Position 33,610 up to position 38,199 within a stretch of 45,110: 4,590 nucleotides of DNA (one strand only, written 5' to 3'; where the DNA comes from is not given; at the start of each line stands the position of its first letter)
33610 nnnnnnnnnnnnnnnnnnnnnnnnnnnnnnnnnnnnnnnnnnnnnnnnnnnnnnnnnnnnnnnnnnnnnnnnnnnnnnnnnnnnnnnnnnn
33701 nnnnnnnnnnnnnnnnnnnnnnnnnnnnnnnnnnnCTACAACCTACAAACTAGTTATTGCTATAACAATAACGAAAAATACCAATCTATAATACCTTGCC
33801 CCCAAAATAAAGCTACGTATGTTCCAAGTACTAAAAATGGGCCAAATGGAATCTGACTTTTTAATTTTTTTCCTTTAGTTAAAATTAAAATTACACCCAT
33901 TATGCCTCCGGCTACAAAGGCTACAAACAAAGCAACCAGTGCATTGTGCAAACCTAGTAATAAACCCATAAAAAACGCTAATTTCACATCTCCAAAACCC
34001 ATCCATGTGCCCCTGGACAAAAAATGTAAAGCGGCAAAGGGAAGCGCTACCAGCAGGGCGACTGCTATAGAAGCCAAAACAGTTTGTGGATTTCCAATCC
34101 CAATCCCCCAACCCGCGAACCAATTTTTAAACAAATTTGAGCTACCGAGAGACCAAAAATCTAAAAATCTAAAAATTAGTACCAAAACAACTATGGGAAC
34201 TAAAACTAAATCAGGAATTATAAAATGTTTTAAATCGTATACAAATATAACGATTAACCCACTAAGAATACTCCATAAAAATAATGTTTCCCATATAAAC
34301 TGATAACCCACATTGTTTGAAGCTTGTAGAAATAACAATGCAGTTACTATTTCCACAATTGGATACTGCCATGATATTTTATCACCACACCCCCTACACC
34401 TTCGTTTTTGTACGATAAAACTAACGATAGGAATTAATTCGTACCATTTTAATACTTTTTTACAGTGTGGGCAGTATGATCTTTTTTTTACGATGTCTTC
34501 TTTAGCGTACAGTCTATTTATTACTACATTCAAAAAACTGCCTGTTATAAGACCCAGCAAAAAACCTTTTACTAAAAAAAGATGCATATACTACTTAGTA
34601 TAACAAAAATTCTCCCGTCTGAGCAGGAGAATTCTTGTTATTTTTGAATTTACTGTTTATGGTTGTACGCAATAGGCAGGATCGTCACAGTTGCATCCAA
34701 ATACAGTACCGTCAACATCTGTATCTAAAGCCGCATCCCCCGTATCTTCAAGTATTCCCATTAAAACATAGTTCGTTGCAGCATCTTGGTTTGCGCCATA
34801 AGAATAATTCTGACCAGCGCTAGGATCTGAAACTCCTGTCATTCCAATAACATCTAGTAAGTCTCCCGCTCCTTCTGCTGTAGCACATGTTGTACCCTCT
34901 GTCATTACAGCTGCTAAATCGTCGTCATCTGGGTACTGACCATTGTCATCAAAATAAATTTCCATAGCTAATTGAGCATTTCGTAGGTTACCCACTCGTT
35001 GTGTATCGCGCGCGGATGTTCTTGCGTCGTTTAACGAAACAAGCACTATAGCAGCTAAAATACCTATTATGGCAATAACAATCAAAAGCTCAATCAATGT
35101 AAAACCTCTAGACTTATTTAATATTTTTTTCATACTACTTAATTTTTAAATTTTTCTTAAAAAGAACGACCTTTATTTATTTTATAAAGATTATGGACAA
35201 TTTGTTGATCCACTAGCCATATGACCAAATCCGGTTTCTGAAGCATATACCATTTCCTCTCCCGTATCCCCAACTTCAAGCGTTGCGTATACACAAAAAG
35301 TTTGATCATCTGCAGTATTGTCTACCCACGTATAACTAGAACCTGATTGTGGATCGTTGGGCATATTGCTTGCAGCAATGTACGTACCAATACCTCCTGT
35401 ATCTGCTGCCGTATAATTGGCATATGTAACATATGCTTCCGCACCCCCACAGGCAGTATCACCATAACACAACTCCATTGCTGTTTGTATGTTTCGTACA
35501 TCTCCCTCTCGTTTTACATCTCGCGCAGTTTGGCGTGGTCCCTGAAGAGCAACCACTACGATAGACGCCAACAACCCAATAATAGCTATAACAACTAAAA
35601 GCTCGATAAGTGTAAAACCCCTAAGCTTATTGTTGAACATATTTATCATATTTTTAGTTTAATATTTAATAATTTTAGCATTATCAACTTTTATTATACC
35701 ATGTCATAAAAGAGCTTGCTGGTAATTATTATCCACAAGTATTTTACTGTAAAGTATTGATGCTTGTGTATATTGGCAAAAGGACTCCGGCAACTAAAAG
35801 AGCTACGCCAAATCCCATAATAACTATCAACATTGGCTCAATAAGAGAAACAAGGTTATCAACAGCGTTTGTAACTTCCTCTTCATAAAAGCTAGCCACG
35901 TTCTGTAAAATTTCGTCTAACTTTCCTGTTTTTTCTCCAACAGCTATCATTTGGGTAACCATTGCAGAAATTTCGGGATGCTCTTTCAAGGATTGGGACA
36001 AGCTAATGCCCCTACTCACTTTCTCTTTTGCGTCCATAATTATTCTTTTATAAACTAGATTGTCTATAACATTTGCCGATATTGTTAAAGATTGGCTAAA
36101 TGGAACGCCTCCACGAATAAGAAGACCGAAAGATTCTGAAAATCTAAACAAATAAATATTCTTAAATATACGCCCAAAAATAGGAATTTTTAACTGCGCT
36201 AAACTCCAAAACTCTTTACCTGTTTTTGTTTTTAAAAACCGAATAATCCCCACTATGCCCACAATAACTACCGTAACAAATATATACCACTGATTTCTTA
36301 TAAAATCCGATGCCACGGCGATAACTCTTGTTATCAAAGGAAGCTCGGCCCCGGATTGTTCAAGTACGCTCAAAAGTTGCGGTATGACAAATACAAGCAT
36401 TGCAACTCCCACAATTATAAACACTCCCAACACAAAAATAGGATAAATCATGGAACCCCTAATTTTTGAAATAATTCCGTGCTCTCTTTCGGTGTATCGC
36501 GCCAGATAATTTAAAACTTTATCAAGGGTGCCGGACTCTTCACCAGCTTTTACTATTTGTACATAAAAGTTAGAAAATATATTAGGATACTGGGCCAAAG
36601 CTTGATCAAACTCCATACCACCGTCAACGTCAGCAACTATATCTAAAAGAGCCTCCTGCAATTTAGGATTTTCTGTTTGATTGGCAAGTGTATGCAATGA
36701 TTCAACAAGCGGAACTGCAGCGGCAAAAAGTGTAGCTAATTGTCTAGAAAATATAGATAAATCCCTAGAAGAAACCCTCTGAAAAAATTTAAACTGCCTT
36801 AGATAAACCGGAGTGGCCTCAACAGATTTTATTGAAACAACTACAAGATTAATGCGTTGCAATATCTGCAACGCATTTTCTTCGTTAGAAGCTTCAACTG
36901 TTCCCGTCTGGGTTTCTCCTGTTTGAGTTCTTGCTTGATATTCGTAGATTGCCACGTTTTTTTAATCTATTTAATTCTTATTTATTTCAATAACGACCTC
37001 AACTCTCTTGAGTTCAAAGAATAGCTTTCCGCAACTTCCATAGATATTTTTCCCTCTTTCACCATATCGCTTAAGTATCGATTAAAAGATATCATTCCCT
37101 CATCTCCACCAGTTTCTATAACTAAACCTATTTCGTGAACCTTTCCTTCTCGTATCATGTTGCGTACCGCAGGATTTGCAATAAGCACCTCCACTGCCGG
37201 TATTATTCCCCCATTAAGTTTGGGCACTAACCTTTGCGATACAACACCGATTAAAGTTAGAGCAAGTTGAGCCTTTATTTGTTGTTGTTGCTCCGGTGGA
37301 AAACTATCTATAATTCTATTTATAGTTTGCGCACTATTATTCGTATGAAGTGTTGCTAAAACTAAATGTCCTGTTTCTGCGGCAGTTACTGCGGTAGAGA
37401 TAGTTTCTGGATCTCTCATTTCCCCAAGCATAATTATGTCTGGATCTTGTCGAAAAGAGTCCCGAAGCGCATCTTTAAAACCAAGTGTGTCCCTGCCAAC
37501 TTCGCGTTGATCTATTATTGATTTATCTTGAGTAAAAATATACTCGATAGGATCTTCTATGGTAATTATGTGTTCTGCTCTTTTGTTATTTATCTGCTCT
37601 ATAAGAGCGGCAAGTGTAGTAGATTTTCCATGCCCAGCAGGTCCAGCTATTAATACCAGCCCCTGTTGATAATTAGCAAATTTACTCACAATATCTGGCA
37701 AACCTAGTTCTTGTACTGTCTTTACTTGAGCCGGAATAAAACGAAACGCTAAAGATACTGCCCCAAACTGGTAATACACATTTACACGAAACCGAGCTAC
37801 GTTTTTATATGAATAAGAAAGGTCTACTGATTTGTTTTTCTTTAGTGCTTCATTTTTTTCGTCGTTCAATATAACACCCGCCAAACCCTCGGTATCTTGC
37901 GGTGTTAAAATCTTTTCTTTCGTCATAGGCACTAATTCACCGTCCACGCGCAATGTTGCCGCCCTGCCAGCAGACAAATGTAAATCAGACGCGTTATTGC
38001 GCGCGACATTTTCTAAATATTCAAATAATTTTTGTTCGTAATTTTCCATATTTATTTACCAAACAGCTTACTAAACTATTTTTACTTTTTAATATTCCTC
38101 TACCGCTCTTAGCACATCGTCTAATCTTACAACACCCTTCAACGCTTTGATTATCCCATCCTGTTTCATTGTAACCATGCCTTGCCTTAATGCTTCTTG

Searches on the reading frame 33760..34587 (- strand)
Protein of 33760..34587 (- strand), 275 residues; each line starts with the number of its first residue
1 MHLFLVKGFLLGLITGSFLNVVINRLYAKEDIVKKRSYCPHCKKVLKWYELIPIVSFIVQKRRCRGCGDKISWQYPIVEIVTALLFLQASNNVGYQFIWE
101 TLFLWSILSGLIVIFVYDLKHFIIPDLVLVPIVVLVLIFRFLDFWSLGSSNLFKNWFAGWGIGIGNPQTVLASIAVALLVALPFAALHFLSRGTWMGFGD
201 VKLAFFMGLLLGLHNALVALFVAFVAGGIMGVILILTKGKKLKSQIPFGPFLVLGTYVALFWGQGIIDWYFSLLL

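Call 11: search_protein_families(library=pfam, proteins=[window:33760-34587:-])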
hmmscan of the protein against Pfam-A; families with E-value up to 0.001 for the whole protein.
window:33760-34587:- (275 aa): 2 families
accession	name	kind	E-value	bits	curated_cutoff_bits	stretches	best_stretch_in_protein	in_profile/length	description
PF06750.18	A24_N_bact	-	4.6e-32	110.4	23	1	10-88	1-79/84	Bacterial Peptidase A24 N-terminal domain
PF01478.23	Peptidase_A24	-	3.9e-12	47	26.5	1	107-232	3-104/104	Type IV leader peptidase family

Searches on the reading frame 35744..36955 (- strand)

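Call 10: search_protein_families(library=pfam, proteins=[window:35744-36955:-])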
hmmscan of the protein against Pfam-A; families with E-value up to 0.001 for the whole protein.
window:35744-36955:- (403 aa): 1 family
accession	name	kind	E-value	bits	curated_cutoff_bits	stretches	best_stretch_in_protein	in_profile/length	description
PF00482.28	T2SSF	-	2.2e-62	209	25.2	2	69-192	1-125/125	Type II secretion system (T2SS), protein F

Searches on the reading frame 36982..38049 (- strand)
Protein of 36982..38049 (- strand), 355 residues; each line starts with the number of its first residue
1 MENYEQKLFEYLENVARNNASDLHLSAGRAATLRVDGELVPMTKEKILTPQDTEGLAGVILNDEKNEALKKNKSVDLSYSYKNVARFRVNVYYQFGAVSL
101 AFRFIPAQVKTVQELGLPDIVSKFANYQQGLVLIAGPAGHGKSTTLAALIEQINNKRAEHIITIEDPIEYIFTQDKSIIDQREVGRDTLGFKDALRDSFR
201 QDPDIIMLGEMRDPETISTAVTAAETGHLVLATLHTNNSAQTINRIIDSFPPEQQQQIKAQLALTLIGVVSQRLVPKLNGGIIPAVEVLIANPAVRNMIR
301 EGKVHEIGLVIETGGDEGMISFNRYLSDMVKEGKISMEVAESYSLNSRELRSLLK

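Call 10: search_protein_families(library=pfam, proteins=[window:36982-38049:-])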
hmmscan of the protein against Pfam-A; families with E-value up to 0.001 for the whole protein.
window:36982-38049:- (355 aa): 3 families
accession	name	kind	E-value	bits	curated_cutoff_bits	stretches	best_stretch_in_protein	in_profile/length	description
PF00437.27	T2SSE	-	2.3e-47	161.9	24.9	1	8-278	12-281/370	Type II/IV secretion system protein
PF25199.1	nSTAND_NTPase5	-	4.9e-05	23.6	34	1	126-187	38-98/145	Novel STAND NTPase 5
PF13191.12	AAA_16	-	0.00052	21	32.6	0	123-168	18-60/167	AAA ATPase domain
